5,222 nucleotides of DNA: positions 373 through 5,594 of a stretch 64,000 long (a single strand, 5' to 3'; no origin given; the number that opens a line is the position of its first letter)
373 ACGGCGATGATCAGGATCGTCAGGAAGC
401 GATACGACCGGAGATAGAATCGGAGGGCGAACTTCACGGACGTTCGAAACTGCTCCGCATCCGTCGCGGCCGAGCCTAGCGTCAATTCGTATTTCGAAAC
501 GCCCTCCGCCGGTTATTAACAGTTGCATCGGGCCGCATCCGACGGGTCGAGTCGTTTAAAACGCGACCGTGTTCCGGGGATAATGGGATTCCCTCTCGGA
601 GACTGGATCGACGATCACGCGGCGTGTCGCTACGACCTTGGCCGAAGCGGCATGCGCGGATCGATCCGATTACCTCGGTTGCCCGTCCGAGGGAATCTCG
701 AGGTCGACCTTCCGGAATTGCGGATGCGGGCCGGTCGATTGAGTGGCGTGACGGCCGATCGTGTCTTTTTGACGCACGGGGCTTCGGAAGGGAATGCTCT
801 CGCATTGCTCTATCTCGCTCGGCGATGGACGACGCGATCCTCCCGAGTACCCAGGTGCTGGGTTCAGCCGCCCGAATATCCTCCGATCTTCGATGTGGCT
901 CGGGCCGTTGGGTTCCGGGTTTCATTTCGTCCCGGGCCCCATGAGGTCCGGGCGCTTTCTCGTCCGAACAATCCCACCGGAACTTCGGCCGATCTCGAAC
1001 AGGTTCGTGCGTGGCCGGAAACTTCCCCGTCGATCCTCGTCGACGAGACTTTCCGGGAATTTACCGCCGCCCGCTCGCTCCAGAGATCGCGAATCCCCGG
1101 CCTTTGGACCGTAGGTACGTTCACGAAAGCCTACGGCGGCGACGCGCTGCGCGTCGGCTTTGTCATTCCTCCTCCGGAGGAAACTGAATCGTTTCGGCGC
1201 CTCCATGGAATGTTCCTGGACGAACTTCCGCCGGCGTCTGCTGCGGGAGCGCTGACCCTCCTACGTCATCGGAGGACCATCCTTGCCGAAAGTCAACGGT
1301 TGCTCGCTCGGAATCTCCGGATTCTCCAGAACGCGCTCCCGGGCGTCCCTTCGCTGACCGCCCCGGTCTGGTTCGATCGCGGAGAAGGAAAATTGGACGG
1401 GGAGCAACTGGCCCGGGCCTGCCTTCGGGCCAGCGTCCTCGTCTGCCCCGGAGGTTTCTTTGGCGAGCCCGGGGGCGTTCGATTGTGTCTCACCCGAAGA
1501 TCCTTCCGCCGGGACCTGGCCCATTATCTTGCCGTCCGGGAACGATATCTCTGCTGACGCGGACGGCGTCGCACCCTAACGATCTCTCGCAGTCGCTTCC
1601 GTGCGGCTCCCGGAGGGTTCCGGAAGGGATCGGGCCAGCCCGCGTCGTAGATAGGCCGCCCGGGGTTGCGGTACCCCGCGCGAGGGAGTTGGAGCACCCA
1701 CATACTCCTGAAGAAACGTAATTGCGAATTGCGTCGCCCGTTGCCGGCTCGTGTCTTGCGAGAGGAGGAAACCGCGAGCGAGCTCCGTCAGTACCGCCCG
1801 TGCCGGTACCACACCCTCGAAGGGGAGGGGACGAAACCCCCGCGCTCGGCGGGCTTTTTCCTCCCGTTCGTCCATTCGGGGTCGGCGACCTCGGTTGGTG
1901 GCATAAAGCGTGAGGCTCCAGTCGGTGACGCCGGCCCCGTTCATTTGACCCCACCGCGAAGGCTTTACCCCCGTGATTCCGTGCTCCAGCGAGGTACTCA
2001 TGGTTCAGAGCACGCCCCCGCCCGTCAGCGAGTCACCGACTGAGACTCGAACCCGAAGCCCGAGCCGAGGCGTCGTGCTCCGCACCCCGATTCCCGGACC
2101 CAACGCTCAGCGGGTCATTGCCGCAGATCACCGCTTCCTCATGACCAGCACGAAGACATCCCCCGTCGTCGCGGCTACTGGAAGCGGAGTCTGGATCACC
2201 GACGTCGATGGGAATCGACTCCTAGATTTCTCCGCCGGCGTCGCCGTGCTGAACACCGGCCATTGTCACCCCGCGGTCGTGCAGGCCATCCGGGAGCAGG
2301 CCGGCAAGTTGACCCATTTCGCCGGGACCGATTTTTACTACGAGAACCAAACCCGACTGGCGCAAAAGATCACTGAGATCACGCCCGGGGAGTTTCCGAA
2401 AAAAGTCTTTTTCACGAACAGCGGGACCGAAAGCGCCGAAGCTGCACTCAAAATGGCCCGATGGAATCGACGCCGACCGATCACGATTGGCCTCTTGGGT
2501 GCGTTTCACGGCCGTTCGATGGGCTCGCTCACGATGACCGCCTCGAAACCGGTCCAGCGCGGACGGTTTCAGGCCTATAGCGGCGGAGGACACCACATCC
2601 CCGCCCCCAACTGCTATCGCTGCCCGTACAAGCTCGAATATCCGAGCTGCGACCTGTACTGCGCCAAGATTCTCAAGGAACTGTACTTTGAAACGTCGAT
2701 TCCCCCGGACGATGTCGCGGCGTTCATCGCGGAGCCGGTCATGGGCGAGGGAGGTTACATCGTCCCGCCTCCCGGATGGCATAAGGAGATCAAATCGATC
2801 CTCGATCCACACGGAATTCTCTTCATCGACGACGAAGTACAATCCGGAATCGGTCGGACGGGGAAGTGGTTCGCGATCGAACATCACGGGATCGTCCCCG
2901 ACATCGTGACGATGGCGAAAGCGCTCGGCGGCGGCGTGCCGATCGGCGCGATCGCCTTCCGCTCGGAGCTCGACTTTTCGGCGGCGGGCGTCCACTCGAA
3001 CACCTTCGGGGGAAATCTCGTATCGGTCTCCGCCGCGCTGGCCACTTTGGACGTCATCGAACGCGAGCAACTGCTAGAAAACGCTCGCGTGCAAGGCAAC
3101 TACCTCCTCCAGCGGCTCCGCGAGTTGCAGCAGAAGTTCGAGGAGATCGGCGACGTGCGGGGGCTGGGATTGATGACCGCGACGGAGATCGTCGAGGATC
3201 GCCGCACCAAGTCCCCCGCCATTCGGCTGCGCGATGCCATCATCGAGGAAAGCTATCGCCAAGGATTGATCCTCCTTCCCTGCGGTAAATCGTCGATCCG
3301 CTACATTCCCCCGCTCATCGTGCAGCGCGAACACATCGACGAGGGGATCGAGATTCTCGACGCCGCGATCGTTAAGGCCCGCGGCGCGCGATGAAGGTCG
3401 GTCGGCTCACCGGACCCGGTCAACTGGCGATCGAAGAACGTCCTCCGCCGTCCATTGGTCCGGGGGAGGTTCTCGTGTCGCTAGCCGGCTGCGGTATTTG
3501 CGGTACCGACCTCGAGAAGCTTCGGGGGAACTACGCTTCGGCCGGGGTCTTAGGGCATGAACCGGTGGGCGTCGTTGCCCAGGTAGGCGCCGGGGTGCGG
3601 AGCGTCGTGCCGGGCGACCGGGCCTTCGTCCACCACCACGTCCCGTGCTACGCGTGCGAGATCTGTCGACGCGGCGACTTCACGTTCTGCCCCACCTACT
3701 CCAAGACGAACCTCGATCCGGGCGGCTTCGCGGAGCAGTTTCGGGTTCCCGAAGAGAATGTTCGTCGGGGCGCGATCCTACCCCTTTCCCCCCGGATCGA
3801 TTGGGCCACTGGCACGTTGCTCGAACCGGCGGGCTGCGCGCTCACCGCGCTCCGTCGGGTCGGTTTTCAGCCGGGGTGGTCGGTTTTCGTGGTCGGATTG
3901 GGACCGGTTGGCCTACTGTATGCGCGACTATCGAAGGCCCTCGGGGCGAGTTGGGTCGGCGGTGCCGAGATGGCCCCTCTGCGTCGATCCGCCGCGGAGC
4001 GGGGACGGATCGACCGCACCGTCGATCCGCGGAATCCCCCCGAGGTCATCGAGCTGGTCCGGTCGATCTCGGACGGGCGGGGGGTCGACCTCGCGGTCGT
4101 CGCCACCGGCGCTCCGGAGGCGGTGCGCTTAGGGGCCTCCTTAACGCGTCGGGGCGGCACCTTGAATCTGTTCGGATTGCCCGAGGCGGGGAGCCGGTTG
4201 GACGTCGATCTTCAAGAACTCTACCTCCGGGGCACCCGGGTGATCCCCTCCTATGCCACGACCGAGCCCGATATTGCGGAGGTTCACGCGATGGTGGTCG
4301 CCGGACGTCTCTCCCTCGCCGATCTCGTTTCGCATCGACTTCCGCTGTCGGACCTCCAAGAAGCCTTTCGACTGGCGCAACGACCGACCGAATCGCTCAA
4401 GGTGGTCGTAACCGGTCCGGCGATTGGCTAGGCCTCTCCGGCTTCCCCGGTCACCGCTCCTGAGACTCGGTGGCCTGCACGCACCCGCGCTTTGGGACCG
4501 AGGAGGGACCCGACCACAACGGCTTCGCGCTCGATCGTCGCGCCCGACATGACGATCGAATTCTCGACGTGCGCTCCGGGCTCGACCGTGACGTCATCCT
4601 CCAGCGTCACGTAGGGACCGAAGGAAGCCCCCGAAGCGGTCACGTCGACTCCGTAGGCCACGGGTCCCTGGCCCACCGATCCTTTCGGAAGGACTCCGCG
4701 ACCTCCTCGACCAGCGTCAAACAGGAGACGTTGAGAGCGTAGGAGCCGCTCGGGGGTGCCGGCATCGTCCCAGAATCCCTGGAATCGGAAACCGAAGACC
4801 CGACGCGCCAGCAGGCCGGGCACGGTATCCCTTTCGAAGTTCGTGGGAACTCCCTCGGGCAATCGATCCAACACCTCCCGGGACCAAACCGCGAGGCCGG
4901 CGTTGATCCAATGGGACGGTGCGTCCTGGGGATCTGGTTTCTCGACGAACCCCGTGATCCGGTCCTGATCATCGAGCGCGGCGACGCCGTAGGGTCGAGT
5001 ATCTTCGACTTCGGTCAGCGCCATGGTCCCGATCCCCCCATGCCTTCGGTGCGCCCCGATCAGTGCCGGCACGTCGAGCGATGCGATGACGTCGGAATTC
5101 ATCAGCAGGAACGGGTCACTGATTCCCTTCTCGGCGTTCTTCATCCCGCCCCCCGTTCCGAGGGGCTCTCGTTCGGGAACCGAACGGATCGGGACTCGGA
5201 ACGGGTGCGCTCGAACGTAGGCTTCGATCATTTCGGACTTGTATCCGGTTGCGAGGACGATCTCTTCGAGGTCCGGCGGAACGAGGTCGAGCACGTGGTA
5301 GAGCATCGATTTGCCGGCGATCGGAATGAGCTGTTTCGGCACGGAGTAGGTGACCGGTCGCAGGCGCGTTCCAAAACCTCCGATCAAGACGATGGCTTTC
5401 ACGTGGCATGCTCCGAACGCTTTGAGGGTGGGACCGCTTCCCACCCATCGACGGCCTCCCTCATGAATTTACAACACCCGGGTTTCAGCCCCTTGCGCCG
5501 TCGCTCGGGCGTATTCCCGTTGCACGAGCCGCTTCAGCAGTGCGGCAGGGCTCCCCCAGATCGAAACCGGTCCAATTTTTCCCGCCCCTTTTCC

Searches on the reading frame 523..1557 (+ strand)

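Call 10: search_protein_families(library=pfam, proteins=[window:523-1557:+], max_evalue=0.00001)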
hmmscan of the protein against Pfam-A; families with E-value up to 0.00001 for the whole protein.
window:523-1557:+ (344 aa): 1 family
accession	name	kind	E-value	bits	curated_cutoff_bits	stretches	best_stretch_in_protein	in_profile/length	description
PF00155.27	Aminotran_1_2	-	5.3e-12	46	19.7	1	147-323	154-346/361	Aminotransferase class I and II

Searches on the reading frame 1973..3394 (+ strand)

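Call 10: search_protein_families(library=pfam, proteins=[window:1973-3394:+], max_evalue=0.00001)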
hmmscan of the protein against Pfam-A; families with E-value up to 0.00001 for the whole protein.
window:1973-3394:+ (473 aa): 1 family
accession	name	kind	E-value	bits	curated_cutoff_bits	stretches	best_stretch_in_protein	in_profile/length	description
PF00202.27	Aminotran_3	-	8.4e-114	380.8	30.5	1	63-466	9-403/403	Aminotransferase class-III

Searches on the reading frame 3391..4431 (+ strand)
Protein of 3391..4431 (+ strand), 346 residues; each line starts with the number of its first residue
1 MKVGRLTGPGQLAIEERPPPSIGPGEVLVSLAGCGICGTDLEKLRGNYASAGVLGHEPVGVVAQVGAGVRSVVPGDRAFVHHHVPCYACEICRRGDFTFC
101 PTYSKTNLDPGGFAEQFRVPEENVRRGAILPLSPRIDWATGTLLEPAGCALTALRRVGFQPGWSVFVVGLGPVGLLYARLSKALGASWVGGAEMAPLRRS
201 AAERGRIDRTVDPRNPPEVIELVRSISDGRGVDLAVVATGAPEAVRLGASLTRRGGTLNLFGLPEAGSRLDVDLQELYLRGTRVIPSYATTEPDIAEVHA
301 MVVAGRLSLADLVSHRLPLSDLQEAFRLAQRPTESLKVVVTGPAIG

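Call 10: search_protein_families(library=pfam, proteins=[window:3391-4431:+], max_evalue=0.00001)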
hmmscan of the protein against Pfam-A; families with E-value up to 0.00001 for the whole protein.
window:3391-4431:+ (346 aa): 2 families
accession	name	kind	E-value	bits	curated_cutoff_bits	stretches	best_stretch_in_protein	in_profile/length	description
PF08240.17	ADH_N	-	5.7e-21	75.2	23.5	1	23-124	1-99/104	Alcohol dehydrogenase GroES-like domain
PF00107.32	ADH_zinc_N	-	2.3e-14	53.9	31.8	1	172-301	1-126/129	Zinc-binding dehydrogenase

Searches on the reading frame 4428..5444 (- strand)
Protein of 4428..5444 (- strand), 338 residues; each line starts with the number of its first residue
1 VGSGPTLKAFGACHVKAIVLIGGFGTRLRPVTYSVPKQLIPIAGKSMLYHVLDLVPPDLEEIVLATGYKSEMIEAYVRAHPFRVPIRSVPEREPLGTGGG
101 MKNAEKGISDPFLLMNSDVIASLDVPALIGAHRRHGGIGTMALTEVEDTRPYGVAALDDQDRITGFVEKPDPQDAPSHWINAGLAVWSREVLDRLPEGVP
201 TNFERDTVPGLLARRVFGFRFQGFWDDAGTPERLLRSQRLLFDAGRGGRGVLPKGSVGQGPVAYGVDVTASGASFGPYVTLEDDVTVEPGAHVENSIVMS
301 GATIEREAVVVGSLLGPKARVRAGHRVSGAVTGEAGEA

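Call 10: search_protein_families(library=pfam, proteins=[window:4428-5444:-], max_evalue=0.00001)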
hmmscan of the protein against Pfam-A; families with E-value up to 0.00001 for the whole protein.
window:4428-5444:- (338 aa): 2 families
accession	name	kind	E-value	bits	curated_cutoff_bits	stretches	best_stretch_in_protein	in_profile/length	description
PF00483.29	NTP_transferase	-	7.7e-36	124.3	21.2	1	16-238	1-239/245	Nucleotidyl transferase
PF12804.13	NTP_transf_3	-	5.8e-09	36.8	27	1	17-133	1-112/160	MobA-like NTP transferase domain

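Call 46: search_protein_families(library=ncbifam, proteins=[window:4428-5444:-], max_evalue=0.00001)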
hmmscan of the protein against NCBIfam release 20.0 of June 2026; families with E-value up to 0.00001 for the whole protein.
window:4428-5444:- (338 aa): 32 families (the best 25 are shown)
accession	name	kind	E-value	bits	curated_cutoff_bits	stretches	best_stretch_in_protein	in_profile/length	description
NF052502.1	man1P_GTase_Rv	exception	6.1e-63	212.8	440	1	16-335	2-321/352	mannose-1-phosphate guanylyltransferase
TIGR01208.1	rmlA_long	equivalog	2e-39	135.5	320.25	1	16-327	1-337/353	glucose-1-phosphate thymidylyltransferase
TIGR03992.1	Arch_glmU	subfamily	2e-38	132.3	292.1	1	16-321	2-327/393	bifunctional sugar-1-phosphate nucleotidylyltransferase/acetyltransferase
NF041313.1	UDPGP_AglF_Halo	equivalog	9.4e-28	97.2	400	1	16-193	2-180/234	UTP--glucose-1-phosphate uridylyltransferase AglF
NF045761.1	NAMPUrTaseMurU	equivalog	3.2e-25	89.3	250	1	16-236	2-222/226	N-acetylmuramate alpha-1-phosphate uridylyltransferase MurU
NF049965.1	GlMnHpPGnyltfHddC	equivalog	5.4e-25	88.3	300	1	16-195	2-175/221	D-glycero-D-manno-heptose 1-phosphate guanosyltransferase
TIGR02623.1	G1P_cyt_trans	equivalog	1.1e-23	84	300.25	2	79-230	90-234/255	glucose-1-phosphate cytidylyltransferase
NF041173.1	Sug_nt_acttase_Thmprot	equivalog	2.3e-20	72.9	600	1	16-243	2-229/405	bifunctional sugar-1-phosphate nucleotidylyltransferase/acetyltransferase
TIGR01173.1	glmU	equivalog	7e-19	68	366.85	1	16-195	2-180/452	bifunctional UDP-N-acetylglucosamine diphosphorylase/glucosamine-1-phosphate N-acetyltransferase GlmU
TIGR02091.1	glgC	equivalog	1.6e-18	66.9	424.9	1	110-231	114-249/364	glucose-1-phosphate adenylyltransferase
NF003670.0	PRK05293.1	equivalog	1e-16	60.9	470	1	112-235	121-252/382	glucose-1-phosphate adenylyltransferase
NF002023.0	PRK00844.1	subfamily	2.3e-16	59.6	458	0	14-78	6-72/408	glucose-1-phosphate adenylyltransferase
NF010932.0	PRK14352.1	equivalog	2.9e-15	55.9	611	1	15-193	7-189/488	bifunctional UDP-N-acetylglucosamine diphosphorylase/glucosamine-1-phosphate N-acetyltransferase GlmU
NF010939.0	PRK14359.1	equivalog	4.8e-15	55.1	592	1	15-194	3-177/430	bifunctional UDP-N-acetylglucosamine diphosphorylase/glucosamine-1-phosphate N-acetyltransferase GlmU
NF010933.0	PRK14353.1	equivalog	1.7e-14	53.3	505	1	15-193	6-185/453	bifunctional UDP-N-acetylglucosamine diphosphorylase/glucosamine-1-phosphate N-acetyltransferase GlmU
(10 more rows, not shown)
